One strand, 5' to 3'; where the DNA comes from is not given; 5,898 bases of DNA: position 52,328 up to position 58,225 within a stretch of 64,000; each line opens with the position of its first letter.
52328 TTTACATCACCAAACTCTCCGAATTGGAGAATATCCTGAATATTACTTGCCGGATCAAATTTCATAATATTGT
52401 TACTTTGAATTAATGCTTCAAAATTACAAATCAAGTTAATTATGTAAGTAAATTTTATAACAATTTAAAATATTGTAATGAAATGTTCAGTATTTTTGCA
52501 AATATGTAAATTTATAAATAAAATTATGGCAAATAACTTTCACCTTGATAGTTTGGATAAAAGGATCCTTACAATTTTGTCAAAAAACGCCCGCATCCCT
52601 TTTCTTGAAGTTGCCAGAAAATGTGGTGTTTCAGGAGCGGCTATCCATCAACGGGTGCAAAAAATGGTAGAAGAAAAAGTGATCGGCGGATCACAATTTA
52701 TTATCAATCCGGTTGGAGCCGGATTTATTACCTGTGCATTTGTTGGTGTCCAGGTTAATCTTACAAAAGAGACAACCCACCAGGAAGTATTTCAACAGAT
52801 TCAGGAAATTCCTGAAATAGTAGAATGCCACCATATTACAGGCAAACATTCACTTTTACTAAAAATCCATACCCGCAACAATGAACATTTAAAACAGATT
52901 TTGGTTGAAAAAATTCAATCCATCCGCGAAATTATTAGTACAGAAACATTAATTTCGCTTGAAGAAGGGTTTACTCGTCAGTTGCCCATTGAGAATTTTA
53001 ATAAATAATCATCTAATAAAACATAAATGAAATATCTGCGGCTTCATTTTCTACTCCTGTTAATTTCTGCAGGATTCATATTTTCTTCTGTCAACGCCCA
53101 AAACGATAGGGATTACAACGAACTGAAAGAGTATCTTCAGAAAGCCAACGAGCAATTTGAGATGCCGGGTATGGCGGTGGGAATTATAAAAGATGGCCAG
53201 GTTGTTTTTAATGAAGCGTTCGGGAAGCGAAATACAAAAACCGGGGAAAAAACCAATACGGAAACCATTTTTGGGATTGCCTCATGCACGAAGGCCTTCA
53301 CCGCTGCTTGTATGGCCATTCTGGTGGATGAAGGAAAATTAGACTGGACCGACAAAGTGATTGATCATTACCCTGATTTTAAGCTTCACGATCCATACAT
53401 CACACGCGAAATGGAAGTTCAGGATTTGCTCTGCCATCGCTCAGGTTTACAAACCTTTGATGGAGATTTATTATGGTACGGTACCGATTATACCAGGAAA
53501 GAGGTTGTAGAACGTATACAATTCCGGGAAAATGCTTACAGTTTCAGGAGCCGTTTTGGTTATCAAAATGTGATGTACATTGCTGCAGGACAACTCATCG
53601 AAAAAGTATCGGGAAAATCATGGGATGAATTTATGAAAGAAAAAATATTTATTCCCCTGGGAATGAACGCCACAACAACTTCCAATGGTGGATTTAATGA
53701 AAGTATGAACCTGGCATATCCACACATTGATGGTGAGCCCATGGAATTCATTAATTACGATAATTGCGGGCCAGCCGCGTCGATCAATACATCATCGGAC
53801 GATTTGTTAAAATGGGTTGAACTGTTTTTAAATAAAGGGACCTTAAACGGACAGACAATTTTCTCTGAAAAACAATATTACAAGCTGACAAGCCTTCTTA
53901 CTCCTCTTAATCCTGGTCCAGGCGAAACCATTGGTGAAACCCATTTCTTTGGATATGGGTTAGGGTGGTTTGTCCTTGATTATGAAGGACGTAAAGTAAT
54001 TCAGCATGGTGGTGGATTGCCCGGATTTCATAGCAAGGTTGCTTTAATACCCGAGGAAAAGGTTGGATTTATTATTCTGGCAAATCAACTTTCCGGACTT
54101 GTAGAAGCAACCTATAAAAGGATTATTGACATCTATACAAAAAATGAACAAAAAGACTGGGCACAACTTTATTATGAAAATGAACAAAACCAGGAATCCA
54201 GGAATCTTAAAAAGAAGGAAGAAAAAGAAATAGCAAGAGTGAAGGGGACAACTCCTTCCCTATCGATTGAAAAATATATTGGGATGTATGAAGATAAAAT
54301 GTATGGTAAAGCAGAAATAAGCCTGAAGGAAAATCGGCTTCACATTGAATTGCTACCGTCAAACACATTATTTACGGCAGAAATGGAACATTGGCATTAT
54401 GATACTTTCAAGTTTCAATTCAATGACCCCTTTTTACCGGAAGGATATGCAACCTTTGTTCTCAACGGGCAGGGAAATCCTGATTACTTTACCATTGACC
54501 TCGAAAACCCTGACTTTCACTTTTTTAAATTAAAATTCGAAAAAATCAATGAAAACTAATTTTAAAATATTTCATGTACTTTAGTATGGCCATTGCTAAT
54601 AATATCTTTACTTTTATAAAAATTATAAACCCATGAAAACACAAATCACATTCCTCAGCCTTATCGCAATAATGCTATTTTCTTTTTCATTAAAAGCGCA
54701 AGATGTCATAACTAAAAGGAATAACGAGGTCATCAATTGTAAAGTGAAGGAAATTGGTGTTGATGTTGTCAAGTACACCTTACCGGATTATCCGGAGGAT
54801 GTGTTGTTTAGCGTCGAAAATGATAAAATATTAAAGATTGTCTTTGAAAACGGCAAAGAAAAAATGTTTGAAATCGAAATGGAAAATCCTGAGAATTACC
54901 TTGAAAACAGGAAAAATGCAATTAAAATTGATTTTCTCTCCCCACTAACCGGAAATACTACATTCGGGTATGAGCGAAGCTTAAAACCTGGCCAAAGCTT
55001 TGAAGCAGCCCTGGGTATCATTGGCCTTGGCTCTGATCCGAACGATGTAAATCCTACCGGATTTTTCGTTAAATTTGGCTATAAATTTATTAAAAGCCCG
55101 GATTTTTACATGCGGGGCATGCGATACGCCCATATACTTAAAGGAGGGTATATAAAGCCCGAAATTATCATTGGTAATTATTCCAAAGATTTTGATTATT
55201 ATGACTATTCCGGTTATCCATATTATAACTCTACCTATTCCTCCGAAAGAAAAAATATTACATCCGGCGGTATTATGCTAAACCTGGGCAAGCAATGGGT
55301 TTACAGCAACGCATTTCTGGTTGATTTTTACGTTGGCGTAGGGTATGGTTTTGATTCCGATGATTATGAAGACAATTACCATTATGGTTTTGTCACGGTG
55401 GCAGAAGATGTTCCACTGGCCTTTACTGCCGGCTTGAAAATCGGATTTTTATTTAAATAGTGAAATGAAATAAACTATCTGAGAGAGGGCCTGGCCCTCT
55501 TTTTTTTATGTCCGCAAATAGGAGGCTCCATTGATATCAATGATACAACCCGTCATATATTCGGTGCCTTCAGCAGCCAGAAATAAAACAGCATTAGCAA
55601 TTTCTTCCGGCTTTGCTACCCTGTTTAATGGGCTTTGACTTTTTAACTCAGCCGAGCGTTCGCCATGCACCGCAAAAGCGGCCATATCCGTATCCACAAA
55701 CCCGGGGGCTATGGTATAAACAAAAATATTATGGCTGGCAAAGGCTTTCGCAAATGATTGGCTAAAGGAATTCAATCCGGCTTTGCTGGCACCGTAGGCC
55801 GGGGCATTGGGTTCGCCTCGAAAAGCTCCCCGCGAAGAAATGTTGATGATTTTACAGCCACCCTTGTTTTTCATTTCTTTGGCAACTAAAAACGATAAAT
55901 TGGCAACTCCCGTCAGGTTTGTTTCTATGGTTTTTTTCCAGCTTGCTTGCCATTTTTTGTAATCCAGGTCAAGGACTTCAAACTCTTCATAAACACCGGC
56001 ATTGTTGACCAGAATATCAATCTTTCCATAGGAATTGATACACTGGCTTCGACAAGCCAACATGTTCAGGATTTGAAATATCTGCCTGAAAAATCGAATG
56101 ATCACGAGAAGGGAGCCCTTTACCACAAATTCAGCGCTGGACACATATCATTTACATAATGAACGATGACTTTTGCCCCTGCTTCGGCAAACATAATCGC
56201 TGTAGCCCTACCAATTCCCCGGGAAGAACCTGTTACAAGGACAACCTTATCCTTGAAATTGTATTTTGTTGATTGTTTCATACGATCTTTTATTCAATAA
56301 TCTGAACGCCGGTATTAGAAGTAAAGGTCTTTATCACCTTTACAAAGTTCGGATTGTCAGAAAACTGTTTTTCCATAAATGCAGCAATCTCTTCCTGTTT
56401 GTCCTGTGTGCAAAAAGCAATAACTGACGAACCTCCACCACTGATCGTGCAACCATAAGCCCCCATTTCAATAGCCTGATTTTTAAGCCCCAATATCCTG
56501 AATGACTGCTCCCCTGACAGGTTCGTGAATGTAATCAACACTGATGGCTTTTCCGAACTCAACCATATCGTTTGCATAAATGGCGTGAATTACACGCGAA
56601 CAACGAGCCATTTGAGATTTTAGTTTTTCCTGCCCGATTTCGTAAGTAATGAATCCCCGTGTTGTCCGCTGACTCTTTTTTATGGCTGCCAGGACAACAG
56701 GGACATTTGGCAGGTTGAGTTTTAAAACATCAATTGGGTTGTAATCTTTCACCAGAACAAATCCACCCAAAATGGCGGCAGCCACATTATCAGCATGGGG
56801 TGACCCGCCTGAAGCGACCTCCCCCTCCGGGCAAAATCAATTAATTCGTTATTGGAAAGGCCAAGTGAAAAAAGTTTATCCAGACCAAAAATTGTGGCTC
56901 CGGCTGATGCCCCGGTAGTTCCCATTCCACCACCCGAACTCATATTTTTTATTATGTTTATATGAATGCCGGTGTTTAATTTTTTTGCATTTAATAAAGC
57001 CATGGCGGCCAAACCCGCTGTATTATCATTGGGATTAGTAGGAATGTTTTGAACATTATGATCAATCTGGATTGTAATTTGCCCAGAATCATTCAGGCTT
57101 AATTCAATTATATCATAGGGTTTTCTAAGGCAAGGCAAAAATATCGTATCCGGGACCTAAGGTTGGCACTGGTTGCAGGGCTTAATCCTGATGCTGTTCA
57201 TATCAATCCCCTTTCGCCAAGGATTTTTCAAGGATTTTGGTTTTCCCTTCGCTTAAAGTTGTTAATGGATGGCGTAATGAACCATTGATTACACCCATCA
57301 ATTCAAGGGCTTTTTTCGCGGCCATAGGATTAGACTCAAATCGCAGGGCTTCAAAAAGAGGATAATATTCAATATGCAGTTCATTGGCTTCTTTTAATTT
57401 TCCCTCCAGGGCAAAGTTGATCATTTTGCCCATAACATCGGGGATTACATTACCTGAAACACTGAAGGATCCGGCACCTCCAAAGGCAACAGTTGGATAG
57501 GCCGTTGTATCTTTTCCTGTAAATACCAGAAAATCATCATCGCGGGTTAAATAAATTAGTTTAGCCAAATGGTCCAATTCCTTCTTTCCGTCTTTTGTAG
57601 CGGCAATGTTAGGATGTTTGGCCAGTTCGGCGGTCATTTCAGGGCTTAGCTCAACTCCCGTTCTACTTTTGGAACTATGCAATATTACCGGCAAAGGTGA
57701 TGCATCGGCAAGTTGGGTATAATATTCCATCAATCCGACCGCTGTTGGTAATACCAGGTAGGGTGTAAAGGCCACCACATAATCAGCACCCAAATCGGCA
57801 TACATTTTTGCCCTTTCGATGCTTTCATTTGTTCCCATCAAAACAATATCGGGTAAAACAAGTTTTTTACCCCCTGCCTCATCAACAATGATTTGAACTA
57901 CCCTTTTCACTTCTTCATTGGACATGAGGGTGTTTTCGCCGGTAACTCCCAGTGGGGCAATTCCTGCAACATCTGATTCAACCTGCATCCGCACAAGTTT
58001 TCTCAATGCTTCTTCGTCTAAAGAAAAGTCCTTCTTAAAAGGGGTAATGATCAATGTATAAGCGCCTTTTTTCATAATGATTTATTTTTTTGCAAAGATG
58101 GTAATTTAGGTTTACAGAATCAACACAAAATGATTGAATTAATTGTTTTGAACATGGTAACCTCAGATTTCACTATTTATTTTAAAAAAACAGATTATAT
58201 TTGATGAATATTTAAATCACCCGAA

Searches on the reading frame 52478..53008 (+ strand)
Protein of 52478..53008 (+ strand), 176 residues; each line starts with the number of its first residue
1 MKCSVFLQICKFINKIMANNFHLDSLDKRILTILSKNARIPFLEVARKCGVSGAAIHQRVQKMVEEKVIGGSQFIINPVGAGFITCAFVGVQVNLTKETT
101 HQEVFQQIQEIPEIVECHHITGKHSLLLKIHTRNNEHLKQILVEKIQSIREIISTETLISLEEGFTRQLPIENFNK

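Call 54: search_protein_families(library=pfam, proteins=[window:52478-53008:+])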
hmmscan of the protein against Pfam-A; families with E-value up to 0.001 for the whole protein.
window:52478-53008:+ (176 aa): 4 families
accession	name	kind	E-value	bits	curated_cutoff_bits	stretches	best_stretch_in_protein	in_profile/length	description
PF01037.27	AsnC_trans_reg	-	1.2e-19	70.4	25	1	91-163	1-73/73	Lrp/AsnC ligand binding domain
PF13404.12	HTH_AsnC-type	-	3.4e-15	56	27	1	23-63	1-41/42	AsnC-type helix-turn-helix domain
PF13412.12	HTH_24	-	6e-13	48.6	21.9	1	23-69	1-47/48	Winged helix-turn-helix DNA-binding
PF22451.2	NirdL-like_HTH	-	9.6e-05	22.3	27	1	38-69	15-46/47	Siroheme decarboxylase NirDL-like HTH domain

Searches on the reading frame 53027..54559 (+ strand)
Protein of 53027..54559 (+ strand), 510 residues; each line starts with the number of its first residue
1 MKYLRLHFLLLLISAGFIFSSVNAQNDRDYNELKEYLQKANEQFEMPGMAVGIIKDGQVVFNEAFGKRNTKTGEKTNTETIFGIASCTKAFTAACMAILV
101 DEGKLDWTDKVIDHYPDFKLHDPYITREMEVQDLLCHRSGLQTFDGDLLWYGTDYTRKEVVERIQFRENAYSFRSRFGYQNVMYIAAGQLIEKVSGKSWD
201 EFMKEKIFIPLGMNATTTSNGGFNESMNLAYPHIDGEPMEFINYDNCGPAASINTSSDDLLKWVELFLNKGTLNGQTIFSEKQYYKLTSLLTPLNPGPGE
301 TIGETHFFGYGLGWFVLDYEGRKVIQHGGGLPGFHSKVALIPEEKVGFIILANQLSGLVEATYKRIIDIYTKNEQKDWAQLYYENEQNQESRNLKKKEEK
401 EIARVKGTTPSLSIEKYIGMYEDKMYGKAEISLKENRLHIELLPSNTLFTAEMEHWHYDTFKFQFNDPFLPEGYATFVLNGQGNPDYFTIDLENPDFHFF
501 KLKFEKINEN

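Call 42: search_protein_families(library=pfam, proteins=[window:53027-54559:+])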
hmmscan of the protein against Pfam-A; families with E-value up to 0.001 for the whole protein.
window:53027-54559:+ (510 aa): 2 families
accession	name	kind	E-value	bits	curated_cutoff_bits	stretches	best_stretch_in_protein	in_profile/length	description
PF00144.29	Beta-lactamase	-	1.8e-65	221.7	27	1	35-363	3-319/329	Beta-lactamase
PF11954.13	DUF3471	-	5e-18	65.8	29.3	1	404-505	2-102/103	Domain of unknown function (DUF3471)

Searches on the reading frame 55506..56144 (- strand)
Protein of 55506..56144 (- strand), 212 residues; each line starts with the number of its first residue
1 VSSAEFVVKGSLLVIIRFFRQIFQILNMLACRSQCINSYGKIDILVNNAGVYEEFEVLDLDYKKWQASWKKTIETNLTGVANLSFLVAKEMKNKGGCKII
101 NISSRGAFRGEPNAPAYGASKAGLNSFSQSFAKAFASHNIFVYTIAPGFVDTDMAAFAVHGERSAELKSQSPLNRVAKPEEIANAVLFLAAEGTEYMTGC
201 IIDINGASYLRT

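Call 54: search_protein_families(library=pfam, proteins=[window:55506-56144:-])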
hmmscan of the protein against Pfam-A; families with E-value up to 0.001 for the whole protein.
window:55506-56144:- (212 aa): 2 families
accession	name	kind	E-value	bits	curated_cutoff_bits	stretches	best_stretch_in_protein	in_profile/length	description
PF13561.12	adh_short_C2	-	2.2e-39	135.9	27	1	33-206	63-233/236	Enoyl-(Acyl carrier protein) reductase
PF00106.31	adh_short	-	2.2e-34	119.1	26.6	1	33-157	69-189/195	short chain dehydrogenase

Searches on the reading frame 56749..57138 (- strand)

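Call 54: search_protein_families(library=pfam, proteins=[window:56749-57138:-])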
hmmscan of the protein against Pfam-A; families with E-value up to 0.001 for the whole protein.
window:56749-57138:- (129 aa): 1 family
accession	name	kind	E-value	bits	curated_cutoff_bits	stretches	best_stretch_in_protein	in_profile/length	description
PF00288.32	GHMP_kinases_N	-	2.4e-09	37.7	22.3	1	47-108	9-68/87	GHMP kinases N terminal domain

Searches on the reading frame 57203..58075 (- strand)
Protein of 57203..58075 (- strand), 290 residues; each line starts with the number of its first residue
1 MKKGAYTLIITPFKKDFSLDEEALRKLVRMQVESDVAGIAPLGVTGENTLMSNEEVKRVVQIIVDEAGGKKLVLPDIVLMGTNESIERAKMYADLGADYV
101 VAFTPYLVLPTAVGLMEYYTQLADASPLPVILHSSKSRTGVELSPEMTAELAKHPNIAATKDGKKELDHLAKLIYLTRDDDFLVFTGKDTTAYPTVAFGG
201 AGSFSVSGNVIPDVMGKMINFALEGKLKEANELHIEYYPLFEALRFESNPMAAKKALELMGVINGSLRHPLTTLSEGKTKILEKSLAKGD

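Call 54: search_protein_families(library=pfam, proteins=[window:57203-58075:-])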
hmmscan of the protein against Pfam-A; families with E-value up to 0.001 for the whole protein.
window:57203-58075:- (290 aa): 1 family
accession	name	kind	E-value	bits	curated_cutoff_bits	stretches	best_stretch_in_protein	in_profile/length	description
PF00701.28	DHDPS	-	4.8e-62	209.7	22.1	1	3-286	3-286/289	Dihydrodipicolinate synthetase family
